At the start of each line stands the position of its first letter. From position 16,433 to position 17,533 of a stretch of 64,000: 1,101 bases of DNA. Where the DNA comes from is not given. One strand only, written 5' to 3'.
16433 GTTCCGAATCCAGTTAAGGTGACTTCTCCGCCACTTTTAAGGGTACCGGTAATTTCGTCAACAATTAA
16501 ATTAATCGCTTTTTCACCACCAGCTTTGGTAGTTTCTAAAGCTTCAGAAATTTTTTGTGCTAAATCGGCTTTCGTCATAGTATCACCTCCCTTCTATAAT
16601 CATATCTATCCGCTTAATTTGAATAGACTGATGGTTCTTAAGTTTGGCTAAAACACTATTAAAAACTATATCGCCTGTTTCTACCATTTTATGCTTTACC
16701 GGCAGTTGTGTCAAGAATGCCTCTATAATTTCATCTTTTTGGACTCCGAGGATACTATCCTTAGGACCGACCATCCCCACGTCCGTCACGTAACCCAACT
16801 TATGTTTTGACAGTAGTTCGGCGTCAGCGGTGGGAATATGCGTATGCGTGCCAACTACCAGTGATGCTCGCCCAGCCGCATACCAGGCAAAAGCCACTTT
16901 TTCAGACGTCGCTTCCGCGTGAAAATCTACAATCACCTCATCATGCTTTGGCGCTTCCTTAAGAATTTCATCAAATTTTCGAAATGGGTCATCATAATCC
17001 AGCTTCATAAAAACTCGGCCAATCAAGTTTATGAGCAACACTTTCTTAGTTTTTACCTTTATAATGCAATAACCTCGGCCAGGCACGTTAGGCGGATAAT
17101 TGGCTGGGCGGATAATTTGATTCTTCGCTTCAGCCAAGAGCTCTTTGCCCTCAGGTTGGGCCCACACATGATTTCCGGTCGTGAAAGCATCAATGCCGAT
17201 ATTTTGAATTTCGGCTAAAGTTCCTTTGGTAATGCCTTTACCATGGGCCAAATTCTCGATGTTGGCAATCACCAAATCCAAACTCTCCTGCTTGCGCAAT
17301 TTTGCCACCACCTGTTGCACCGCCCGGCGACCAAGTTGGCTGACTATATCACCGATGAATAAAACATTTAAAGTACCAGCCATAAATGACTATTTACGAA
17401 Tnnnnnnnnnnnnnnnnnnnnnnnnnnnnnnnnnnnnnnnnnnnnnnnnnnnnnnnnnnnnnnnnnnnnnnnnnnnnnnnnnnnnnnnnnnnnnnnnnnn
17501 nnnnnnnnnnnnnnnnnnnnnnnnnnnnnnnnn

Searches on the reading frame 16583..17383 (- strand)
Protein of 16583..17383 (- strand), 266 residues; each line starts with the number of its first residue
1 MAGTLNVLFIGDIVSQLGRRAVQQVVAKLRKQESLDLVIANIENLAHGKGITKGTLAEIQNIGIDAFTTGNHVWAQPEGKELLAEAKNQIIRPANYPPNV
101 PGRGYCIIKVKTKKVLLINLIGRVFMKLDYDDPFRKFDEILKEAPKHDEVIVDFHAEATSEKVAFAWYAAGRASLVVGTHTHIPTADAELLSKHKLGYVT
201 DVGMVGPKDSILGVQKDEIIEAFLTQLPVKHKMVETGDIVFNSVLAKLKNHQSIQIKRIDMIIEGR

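Call 19: search_protein_families(library=pfam, proteins=[window:16583-17383:-], max_evalue=0.0001)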
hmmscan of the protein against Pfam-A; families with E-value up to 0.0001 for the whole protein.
window:16583-17383:- (266 aa): 2 families
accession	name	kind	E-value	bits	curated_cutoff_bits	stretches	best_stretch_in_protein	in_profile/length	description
PF13277.11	YmdB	-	2.9e-90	302.4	27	1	8-259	1-253/253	YmdB-like protein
PF00149.33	Metallophos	-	2.9e-06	28.3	21.5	1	6-184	2-191/191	Calcineurin-like phosphoesterase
